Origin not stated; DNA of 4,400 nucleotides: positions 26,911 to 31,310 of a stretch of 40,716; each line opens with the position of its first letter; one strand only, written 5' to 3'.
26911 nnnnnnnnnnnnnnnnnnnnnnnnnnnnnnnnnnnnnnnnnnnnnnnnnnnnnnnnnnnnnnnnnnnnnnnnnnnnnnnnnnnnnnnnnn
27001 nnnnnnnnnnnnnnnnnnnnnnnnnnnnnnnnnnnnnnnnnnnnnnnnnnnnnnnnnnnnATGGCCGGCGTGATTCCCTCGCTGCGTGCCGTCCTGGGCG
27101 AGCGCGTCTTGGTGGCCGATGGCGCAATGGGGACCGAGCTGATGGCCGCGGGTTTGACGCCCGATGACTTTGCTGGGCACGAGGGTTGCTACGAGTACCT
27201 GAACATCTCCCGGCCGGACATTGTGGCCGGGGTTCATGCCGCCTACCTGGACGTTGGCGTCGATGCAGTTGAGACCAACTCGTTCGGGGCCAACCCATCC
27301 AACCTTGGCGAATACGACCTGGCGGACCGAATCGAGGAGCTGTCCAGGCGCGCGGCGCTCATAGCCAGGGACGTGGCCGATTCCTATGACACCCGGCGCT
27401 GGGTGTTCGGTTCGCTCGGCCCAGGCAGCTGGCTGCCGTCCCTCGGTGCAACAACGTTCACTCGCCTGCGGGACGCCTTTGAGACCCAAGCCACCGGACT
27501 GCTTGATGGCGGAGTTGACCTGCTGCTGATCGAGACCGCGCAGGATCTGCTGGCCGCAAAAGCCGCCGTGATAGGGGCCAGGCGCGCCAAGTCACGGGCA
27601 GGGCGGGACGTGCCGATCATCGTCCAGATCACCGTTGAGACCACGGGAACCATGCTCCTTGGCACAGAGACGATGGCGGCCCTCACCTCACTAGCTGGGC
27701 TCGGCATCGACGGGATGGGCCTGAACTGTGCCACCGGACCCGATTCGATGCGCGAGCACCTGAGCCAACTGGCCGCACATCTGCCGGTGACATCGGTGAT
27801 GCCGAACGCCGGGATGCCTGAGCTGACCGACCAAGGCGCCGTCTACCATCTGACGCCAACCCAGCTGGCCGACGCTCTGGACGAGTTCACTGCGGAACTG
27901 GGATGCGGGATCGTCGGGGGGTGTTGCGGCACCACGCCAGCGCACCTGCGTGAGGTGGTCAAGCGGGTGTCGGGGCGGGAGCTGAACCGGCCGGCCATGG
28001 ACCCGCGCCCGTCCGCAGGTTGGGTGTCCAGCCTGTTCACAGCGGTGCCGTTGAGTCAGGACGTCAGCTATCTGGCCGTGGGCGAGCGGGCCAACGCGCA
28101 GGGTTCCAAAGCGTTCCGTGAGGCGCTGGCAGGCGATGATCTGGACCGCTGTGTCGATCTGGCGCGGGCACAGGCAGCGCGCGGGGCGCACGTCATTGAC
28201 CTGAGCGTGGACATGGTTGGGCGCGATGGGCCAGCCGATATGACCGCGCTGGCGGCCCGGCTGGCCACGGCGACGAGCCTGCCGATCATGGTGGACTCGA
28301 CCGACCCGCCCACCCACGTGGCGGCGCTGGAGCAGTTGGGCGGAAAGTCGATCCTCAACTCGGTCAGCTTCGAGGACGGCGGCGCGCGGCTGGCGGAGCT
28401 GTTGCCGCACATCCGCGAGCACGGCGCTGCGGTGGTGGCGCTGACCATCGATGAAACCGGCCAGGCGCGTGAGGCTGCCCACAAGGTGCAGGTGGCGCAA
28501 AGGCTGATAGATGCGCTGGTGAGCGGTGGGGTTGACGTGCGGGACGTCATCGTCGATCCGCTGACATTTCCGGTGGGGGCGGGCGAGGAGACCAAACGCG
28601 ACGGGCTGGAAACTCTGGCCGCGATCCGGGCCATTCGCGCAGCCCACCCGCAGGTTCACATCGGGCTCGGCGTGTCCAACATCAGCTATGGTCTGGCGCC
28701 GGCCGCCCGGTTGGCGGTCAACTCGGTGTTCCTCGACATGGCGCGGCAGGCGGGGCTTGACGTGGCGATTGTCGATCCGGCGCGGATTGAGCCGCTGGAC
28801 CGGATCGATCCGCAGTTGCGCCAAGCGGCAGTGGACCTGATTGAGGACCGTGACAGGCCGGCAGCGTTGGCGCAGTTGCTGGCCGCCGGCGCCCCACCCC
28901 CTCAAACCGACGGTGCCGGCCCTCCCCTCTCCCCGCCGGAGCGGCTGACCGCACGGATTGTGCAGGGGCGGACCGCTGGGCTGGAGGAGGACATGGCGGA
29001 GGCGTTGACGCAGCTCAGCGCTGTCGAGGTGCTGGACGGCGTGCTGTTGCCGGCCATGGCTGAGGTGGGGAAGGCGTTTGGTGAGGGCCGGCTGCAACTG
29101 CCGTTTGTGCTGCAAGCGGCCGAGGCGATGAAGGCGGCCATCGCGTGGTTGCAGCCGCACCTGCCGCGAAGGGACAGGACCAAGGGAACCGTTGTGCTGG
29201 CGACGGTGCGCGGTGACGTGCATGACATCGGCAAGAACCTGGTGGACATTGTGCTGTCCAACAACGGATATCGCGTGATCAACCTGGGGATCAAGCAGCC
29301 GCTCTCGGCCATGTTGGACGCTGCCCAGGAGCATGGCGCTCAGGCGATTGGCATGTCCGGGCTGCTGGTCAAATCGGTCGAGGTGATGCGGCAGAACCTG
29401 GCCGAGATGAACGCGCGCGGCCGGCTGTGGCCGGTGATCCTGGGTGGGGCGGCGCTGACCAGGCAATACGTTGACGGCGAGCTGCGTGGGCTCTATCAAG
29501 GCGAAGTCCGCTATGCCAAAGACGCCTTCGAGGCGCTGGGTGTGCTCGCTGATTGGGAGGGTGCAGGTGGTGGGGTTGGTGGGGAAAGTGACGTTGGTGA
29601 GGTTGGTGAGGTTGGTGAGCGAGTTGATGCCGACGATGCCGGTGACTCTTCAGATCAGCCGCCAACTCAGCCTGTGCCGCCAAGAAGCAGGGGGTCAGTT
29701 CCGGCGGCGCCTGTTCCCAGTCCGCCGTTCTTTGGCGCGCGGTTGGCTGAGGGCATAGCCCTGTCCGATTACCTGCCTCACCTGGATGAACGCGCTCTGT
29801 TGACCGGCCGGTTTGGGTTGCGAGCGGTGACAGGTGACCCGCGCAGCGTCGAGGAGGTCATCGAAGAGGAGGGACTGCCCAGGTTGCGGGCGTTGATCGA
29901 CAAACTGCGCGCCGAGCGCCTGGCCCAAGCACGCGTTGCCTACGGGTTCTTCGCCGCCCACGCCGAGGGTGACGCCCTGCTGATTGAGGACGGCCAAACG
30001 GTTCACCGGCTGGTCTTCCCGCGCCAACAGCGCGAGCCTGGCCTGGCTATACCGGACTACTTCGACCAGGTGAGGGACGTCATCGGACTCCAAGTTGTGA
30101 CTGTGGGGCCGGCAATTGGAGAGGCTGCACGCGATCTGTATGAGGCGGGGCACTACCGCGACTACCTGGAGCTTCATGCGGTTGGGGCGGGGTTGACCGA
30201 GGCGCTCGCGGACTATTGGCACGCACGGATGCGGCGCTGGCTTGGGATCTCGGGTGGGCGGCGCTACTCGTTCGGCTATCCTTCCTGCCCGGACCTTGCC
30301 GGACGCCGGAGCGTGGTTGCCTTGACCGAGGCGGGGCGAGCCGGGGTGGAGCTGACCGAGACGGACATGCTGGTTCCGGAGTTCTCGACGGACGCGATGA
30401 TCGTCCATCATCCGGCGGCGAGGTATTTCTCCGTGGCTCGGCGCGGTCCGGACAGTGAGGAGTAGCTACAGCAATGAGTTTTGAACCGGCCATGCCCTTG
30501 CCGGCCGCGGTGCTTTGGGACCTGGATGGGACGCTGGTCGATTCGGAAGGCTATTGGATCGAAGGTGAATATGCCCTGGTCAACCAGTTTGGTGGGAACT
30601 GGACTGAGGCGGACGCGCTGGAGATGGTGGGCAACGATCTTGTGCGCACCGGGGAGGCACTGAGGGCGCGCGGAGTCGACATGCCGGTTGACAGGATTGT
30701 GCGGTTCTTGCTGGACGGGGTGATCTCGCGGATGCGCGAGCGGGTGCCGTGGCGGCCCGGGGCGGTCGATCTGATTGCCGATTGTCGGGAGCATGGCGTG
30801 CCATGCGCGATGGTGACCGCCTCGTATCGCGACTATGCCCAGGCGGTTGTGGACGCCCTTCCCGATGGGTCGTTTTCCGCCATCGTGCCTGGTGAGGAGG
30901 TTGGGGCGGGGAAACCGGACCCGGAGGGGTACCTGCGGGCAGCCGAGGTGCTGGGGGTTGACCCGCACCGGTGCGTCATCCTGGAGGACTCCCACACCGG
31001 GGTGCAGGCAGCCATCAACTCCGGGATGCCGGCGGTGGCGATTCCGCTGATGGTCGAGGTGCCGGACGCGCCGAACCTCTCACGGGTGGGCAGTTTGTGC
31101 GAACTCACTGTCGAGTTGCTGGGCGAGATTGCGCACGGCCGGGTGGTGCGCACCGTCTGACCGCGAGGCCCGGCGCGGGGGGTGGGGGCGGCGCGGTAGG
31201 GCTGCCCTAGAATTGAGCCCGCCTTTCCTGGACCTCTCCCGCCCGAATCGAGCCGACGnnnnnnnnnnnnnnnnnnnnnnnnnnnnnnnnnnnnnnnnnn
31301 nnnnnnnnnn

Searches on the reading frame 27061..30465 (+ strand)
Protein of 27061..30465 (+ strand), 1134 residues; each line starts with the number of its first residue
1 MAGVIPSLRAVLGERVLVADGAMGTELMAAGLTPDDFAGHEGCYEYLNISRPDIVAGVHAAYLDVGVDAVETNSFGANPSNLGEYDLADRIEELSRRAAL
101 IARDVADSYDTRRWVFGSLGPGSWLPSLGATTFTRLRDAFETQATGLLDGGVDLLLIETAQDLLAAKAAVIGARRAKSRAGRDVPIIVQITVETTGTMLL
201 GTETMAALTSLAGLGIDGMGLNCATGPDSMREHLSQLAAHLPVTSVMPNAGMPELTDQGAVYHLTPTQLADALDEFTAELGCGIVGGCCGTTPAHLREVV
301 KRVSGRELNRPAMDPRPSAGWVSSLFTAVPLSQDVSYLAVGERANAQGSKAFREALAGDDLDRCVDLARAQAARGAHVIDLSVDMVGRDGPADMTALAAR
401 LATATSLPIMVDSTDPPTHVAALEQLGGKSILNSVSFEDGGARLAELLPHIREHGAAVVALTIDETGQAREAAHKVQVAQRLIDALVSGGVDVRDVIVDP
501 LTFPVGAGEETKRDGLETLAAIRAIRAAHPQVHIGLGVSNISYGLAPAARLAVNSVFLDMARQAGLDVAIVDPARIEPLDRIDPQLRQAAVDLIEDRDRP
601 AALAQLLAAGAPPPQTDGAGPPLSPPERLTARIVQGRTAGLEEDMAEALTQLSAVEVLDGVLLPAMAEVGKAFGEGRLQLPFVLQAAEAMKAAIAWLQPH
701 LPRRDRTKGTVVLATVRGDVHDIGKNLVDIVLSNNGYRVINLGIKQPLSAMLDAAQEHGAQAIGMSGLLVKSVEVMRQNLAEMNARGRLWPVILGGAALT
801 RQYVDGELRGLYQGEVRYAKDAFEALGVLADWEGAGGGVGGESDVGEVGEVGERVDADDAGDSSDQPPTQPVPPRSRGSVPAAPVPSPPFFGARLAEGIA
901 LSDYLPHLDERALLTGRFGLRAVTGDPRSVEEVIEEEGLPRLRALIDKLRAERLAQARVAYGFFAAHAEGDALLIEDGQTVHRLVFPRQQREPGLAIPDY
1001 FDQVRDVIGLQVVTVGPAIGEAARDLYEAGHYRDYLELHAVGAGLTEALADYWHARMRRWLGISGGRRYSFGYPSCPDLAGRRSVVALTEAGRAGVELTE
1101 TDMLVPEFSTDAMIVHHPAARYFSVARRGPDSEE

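Call 53: search_protein_families(library=ncbifam, proteins=[window:27061-30465:+], max_evalue=1e-10)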
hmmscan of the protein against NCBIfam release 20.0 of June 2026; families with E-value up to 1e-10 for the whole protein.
window:27061-30465:+ (1134 aa): 15 families
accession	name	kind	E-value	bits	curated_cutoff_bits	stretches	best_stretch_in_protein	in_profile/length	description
TIGR02082.1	metH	equivalog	0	1053.4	1010.85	1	14-1125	3-1182/1182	methionine synthase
NF007024.0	PRK09490.1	equivalog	1.5e-185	619.2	1497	1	7-1130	11-1204/1234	methionine synthase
NF006396.0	PRK08645.1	equivalog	9.4e-69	232.1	453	1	8-307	4-288/611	bifunctional homocysteine S-methyltransferase/methylenetetrahydrofolate reductase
NF005719.0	PRK07535.1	domain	6.2e-50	169.8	259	1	339-581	3-237/268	methyltetrahydrofolate:corrinoid/iron-sulfur protein methyltransferase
NF005718.0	PRK07534.1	equivalog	3.1e-47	161.5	338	1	10-309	8-300/337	betaine--homocysteine S-methyltransferase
TIGR02370.1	pyl_corrinoid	subfamily_domain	1.2e-32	112.9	215.3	1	630-806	3-184/197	methyltransferase cognate corrinoid protein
NF047996.1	corrin_MtgC_2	exception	5.6e-29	101.1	370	1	633-805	12-188/212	glycine betaine-specific corrinoid protein MtgC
NF041607.1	dimeth_corrin_MtbC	equivalog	6e-29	101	350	1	643-805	15-181/203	dimethylamine corrinoid protein MtbC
NF047995.1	corrinoid_MtgC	exception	7.3e-25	87.7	310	1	648-805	27-191/215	glycine betaine-specific corrinoid protein MtgC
NF040669.1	MtaC2_Meth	equivalog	9.5e-24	84.1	450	1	628-820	45-239/267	methanol--corrinoid protein MtaC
NF040655.1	MtaC_Meth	equivalog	7.4e-23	80.9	420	1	629-816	35-227/253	methanol--corrinoid protein MtaC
NF007020.0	PRK09485.1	equivalog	2.7e-20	72.6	215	1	13-303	10-303/306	homocysteine S-methyltransferase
NF040758.1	CODH_ACS_meth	exception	5.6e-20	71.8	370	1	337-580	4-240/261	carbon monoxide dehydrogenase/acetyl-CoA synthase methytransferase subunit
NF002612.0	PRK02261.1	equivalog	4.7e-12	45.6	110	1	708-770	3-65/148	methylaspartate mutase subunit S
TIGR01501.1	MthylAspMutase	equivalog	7.4e-11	41.9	135.8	0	709-771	2-64/134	methylaspartate mutase subunit S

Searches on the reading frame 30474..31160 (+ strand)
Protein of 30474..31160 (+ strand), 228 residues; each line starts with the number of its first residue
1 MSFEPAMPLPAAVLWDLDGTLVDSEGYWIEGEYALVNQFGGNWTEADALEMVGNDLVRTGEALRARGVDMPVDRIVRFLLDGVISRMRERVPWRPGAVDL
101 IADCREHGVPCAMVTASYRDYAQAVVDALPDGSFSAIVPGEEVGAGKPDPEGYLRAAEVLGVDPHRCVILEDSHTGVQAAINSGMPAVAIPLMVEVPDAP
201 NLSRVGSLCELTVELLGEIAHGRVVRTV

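Call 10: search_protein_families(library=pfam, proteins=[window:30474-31160:+], max_evalue=0.001)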
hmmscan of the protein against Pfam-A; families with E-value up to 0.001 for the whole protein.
window:30474-31160:+ (228 aa): 4 families
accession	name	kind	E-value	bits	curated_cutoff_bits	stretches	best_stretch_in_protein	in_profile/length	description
PF13419.12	HAD_2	-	3.1e-25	89.8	23.8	1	13-190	1-178/178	Haloacid dehalogenase-like hydrolase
PF00702.32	Hydrolase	-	2e-24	87.5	26.4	1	12-184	3-191/191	haloacid dehalogenase-like hydrolase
PF12710.13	HAD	-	2.2e-13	51.5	27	1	13-140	1-130/189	haloacid dehalogenase-like hydrolase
PF13242.12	Hydrolase_like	-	5.7e-06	26.6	22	1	145-189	2-47/75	HAD-hyrolase-like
